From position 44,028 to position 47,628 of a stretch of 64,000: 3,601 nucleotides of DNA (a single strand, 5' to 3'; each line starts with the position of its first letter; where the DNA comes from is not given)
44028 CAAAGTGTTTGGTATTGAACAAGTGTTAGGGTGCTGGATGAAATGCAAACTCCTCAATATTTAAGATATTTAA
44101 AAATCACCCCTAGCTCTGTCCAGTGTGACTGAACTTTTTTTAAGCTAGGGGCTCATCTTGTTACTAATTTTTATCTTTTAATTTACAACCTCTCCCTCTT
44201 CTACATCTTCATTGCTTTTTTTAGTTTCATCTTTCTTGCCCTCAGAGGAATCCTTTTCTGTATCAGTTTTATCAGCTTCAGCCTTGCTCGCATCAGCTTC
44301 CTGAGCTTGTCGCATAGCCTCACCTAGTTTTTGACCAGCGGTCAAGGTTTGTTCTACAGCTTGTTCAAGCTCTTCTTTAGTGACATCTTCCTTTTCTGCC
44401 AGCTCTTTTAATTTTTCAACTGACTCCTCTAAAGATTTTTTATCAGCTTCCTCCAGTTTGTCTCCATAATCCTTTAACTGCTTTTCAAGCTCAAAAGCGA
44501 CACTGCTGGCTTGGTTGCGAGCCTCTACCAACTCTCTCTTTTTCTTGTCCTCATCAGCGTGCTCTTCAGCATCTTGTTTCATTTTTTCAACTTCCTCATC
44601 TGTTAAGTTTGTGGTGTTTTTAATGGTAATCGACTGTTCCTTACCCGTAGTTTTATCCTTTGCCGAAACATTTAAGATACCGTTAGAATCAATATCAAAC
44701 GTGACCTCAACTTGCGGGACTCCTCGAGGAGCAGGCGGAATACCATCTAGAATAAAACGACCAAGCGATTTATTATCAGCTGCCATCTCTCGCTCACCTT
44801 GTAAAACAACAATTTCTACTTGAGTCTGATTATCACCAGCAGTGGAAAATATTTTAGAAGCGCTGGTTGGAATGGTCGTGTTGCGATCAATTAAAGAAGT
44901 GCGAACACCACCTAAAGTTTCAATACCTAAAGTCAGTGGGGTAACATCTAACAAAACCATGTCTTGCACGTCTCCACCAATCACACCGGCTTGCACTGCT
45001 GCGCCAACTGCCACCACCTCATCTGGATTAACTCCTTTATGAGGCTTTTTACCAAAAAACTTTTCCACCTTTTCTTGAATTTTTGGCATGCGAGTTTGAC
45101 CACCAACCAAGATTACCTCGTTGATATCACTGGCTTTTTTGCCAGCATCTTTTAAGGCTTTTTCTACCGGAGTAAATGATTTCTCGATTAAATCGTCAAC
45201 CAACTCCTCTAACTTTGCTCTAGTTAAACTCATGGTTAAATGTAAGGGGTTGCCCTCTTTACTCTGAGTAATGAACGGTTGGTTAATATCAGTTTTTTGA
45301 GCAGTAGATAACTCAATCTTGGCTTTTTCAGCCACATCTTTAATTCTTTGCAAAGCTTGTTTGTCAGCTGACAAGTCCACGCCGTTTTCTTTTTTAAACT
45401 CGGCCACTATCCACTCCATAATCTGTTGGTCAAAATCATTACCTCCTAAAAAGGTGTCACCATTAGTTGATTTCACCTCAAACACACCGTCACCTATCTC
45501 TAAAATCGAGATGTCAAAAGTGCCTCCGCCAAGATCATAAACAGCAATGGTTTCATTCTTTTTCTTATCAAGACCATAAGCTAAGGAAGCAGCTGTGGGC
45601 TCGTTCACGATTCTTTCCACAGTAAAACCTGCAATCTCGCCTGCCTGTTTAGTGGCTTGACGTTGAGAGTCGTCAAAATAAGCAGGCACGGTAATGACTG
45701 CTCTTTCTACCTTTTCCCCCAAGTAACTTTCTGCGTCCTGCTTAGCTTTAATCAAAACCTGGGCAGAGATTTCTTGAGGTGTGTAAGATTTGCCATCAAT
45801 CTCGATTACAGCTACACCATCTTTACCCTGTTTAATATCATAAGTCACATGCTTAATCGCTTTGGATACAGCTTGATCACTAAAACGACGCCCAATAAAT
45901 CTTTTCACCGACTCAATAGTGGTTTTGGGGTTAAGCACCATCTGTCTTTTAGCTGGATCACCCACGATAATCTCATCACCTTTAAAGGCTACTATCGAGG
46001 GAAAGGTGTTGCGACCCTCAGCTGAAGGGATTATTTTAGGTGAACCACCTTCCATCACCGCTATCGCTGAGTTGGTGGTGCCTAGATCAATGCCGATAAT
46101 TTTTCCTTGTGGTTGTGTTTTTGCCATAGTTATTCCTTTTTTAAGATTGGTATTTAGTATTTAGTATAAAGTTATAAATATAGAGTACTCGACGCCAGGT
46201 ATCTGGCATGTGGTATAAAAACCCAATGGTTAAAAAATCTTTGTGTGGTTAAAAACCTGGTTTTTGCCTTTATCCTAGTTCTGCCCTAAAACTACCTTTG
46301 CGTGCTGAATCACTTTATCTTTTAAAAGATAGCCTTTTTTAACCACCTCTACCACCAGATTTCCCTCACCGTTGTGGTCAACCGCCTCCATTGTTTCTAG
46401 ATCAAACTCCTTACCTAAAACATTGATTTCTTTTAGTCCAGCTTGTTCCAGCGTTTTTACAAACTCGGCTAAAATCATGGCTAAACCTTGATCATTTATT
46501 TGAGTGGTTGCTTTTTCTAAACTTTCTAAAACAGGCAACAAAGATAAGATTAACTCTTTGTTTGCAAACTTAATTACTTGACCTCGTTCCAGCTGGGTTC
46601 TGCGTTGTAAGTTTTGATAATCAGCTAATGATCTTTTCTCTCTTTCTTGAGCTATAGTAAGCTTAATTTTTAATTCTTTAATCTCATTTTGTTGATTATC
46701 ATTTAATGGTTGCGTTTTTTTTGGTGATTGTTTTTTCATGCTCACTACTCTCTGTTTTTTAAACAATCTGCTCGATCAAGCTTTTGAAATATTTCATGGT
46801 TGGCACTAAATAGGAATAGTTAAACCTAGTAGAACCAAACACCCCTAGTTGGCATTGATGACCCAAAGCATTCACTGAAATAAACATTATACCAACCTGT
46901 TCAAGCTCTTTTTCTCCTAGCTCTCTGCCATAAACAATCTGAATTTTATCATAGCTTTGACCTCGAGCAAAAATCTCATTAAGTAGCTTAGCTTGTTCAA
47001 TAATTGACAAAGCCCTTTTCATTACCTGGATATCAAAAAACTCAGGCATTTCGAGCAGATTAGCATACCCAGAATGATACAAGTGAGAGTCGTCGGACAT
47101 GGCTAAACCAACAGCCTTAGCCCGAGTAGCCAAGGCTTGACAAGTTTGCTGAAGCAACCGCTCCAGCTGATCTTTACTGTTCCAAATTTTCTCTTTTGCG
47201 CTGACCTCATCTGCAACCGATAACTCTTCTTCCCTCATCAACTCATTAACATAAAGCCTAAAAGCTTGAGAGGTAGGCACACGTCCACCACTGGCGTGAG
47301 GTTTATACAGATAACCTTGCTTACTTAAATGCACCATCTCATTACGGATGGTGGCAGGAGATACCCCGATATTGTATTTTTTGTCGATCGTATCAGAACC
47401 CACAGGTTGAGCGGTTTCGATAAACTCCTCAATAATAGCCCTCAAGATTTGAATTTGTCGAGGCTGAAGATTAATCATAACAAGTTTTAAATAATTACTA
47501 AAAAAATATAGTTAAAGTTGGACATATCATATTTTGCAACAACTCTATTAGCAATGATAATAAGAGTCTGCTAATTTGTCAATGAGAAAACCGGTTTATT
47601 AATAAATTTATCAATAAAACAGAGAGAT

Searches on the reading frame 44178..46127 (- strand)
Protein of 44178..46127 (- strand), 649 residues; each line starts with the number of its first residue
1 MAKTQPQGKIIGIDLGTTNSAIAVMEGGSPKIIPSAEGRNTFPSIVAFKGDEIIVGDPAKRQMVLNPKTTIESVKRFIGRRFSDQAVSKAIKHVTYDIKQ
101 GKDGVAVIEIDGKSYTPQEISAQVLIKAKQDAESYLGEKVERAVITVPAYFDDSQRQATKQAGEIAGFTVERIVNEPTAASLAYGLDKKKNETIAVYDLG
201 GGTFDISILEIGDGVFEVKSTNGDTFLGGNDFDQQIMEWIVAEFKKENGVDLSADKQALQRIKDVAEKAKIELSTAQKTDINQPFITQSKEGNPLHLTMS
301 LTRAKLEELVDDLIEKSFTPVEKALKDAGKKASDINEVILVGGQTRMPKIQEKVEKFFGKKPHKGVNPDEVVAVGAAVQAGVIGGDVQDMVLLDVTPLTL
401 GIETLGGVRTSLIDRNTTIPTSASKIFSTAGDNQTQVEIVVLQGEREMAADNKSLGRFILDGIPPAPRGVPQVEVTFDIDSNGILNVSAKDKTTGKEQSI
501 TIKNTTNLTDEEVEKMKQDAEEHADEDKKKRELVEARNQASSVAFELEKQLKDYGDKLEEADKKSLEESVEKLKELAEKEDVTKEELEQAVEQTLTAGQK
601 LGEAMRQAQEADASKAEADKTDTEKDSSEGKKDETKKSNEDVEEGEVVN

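Call 30: search_protein_families(library=pfam, proteins=[window:44178-46127:-], max_evalue=0.00001)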
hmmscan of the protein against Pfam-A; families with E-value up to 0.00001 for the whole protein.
window:44178-46127:- (649 aa): 2 families
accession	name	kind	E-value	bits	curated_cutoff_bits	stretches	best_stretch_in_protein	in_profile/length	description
PF00012.26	HSP70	-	1.7e-250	832.8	20.6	1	10-606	1-598/599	Hsp70 protein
PF06723.19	MreB_Mbl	-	9e-18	64.6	27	1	138-377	91-316/327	MreB/Mbl protein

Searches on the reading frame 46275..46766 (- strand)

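Call 46: search_protein_families(library=pfam, proteins=[window:46275-46766:-], max_evalue=0.0001)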
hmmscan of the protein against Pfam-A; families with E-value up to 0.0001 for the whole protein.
window:46275-46766:- (163 aa): 1 family
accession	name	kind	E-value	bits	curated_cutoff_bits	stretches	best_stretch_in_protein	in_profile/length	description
PF01025.24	GrpE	-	3.2e-29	102.2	25.8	1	14-160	5-163/165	GrpE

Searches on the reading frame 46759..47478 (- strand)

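Call 31: search_protein_families(library=pfam, proteins=[window:46759-47478:-], max_evalue=0.00001)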
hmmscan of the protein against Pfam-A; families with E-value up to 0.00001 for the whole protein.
window:46759-47478:- (239 aa): 1 family
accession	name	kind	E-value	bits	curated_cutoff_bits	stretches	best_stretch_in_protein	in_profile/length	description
PF01628.27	HrcA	-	1.8e-14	54.7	22.2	1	71-223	72-213/215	HrcA protein C terminal domain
